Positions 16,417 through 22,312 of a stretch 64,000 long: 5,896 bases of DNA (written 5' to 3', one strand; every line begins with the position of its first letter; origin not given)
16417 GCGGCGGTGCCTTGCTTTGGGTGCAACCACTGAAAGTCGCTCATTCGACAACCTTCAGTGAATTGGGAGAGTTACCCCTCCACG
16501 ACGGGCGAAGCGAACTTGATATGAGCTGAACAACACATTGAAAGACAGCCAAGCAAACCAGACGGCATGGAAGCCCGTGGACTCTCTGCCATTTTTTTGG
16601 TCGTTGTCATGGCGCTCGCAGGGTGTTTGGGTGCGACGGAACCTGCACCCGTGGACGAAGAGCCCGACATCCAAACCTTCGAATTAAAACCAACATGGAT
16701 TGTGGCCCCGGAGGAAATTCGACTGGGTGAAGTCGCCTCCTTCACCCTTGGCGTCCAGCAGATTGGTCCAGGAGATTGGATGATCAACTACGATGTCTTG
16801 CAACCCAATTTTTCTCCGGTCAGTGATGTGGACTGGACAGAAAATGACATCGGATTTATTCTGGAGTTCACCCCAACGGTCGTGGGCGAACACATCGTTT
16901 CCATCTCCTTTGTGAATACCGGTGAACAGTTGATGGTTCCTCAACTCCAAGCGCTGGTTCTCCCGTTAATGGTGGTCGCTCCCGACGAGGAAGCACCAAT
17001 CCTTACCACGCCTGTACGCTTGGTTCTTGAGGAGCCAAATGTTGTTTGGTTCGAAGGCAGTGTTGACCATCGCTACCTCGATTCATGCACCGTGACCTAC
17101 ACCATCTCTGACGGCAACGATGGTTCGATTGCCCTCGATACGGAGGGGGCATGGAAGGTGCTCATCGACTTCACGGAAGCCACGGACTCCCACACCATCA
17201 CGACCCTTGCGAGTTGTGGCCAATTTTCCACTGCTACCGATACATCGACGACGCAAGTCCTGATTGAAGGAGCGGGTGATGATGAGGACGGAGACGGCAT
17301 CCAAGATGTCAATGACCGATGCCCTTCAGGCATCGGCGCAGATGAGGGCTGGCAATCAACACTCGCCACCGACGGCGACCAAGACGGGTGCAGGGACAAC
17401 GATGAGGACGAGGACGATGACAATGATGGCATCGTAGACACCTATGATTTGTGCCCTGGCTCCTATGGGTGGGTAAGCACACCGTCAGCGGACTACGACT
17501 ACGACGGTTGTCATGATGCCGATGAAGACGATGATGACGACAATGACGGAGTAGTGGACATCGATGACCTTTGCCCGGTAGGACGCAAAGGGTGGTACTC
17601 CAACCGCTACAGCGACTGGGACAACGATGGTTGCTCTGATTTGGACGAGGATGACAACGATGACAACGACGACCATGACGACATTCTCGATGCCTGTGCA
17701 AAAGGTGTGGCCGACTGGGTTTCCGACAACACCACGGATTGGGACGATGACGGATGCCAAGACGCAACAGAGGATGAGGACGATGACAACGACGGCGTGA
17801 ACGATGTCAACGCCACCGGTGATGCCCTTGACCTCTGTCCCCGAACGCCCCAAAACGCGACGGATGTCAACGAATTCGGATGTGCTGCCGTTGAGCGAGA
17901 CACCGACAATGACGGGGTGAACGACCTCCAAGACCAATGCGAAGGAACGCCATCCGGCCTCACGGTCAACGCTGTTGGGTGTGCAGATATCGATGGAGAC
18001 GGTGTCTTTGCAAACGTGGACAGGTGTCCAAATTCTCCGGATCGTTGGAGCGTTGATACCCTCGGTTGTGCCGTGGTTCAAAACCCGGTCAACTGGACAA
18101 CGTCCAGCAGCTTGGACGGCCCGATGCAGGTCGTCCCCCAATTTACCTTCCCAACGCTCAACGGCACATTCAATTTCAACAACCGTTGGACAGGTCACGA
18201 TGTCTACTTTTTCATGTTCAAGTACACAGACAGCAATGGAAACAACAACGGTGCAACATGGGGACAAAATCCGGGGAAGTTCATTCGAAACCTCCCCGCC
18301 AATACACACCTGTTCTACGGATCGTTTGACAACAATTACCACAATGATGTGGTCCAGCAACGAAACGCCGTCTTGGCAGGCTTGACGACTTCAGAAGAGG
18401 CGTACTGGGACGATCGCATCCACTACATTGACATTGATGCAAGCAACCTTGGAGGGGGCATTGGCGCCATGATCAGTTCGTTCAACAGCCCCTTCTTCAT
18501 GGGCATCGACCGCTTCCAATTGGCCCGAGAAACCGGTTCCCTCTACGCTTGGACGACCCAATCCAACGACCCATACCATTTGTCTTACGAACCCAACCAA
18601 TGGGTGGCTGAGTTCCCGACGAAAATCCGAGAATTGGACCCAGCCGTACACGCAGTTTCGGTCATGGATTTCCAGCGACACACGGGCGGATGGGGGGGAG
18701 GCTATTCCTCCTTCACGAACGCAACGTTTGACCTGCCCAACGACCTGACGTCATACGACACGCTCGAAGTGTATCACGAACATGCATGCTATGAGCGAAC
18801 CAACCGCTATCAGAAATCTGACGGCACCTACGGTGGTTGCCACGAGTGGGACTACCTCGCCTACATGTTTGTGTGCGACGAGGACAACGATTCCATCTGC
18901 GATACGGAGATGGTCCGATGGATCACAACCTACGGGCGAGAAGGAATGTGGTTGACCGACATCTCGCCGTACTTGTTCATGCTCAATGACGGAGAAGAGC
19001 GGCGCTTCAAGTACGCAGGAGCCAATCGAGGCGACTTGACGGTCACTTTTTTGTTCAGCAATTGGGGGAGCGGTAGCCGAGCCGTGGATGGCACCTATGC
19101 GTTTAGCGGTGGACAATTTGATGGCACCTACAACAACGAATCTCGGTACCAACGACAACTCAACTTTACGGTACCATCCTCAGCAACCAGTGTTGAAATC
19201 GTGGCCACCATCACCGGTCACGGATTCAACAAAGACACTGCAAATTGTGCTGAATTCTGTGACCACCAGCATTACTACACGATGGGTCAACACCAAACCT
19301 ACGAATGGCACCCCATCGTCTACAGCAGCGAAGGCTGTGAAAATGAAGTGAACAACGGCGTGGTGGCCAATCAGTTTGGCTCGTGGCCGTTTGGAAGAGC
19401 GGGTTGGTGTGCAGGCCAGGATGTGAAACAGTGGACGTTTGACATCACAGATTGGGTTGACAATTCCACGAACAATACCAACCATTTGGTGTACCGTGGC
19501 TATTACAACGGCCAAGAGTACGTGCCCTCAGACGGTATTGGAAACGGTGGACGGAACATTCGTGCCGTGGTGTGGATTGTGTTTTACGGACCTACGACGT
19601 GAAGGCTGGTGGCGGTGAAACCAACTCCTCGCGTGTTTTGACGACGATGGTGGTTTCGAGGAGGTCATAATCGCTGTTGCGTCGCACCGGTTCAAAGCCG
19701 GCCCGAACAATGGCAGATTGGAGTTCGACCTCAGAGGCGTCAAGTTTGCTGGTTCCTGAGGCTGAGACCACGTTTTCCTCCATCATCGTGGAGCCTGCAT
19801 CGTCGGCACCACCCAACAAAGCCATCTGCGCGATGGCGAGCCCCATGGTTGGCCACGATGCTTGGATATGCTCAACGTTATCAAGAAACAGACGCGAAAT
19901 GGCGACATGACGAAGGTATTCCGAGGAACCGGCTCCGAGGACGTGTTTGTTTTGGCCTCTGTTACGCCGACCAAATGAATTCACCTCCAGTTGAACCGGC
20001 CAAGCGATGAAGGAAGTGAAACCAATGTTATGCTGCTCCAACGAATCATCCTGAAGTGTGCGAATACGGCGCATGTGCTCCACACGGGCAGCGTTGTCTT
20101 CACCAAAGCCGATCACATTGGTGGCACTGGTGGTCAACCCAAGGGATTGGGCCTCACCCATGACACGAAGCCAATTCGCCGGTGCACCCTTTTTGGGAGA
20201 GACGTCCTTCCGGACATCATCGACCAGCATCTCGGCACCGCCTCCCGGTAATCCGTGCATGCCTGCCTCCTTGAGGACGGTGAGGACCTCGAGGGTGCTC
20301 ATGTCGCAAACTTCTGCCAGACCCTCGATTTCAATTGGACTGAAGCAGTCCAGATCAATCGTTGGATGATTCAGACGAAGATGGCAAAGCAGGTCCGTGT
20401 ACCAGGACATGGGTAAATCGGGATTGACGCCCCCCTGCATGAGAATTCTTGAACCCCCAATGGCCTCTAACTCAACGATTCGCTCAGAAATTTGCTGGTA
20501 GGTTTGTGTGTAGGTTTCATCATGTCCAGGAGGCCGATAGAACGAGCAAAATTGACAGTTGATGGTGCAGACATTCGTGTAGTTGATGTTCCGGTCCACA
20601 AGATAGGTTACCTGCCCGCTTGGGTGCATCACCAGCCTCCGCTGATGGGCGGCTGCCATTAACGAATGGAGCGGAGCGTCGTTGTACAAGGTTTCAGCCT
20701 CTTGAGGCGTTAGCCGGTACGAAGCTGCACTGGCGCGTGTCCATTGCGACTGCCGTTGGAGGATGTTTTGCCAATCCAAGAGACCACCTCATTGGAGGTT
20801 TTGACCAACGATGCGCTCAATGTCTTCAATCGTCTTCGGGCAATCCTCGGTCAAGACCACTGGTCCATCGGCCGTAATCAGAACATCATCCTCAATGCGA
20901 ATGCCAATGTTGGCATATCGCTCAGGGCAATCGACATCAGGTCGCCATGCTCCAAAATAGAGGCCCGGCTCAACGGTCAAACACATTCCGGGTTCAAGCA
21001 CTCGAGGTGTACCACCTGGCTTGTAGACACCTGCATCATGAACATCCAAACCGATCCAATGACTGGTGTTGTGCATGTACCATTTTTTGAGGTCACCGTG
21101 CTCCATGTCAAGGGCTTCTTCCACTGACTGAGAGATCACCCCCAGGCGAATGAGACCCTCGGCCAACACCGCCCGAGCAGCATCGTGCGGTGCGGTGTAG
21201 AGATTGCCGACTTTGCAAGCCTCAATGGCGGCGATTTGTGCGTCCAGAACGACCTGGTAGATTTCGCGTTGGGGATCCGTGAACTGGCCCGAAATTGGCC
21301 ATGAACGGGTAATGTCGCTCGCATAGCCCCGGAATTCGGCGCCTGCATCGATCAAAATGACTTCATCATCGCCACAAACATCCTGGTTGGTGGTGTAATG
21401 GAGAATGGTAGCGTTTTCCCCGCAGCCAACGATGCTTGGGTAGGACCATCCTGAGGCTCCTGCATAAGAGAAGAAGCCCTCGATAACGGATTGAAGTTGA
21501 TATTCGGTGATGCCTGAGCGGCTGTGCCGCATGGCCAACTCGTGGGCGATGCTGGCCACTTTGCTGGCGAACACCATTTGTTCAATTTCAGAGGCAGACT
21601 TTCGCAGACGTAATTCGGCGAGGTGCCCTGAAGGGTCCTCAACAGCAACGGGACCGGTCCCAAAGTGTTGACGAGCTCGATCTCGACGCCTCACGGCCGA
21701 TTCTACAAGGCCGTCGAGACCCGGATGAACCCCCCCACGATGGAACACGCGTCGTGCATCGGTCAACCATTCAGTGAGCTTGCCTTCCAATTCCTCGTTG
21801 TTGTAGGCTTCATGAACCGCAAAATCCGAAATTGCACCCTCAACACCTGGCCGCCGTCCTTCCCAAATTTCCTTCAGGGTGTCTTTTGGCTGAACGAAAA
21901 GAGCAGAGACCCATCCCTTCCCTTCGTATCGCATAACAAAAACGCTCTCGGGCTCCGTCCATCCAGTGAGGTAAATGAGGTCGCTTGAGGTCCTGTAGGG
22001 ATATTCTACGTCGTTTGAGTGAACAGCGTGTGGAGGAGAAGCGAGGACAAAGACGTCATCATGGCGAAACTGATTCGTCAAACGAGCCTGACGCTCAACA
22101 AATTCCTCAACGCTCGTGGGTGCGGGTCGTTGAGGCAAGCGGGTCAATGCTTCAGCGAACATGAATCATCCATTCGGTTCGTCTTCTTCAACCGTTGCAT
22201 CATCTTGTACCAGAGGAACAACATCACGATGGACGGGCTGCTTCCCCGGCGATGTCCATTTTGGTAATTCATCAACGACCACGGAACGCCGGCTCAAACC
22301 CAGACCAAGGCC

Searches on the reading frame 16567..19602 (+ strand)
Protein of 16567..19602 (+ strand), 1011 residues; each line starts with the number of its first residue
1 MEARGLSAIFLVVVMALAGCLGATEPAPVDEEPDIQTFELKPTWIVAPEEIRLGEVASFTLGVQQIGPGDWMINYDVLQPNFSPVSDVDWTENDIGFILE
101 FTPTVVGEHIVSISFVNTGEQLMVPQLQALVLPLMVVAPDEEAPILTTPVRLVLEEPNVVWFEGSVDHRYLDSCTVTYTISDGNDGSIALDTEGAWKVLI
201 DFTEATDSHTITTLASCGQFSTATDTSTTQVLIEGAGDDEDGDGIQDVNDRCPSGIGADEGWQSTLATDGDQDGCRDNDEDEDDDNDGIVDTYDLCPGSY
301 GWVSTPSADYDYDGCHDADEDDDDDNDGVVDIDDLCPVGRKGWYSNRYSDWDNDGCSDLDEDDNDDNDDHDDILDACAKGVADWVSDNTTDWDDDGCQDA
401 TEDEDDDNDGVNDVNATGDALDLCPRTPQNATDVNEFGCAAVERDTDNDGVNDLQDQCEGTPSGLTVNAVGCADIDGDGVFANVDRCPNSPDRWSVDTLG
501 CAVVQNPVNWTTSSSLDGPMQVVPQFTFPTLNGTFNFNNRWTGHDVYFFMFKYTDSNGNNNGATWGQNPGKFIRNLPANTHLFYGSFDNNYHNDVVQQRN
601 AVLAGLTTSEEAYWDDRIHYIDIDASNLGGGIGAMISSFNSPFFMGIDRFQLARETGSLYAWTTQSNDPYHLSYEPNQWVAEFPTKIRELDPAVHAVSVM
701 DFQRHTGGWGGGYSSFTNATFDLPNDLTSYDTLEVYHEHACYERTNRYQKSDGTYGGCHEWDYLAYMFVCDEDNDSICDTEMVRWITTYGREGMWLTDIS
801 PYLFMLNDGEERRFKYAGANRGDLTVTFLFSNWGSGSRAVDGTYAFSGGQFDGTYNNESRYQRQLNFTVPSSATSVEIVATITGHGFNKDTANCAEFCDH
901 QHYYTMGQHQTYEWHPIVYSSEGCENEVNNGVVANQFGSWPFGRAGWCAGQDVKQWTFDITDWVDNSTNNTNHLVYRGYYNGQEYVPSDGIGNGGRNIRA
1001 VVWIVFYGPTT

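Call 78: search_protein_families(library=pfam, proteins=[window:16567-19602:+], max_evalue=0.00001)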
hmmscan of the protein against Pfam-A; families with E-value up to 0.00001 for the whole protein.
window:16567-19602:+ (1011 aa): 1 family
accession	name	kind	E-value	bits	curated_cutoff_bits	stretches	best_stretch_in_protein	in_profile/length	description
PF09113.15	N-glycanase_C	-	4.5e-18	65.8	25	1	855-966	2-112/140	Peptide-N-glycosidase F, C terminal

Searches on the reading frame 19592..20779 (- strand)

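Call 78: search_protein_families(library=pfam, proteins=[window:19592-20779:-], max_evalue=0.00001)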
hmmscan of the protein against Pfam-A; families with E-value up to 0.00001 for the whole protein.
window:19592-20779:- (395 aa): 2 families
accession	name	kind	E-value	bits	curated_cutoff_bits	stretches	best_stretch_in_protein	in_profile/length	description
PF19288.4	CofH_C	-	6.4e-30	104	27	1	252-376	2-121/125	CofH/MqnC C-terminal region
PF04055.27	Radical_SAM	-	9e-14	52.4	29.5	1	65-238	1-165/166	Radical SAM superfamily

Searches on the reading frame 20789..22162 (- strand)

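Call 78: search_protein_families(library=pfam, proteins=[window:20789-22162:-], max_evalue=0.00001)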
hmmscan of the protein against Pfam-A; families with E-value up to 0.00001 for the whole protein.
window:20789-22162:- (457 aa): 2 families
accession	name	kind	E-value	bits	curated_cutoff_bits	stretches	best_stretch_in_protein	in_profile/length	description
PF00557.29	Peptidase_M24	-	2.6e-60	204.2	23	1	195-431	2-208/208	Metallopeptidase family M24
PF05195.22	AMP_N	-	7.9e-29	100.3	24.6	1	21-139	1-120/121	Aminopeptidase P, N-terminal domain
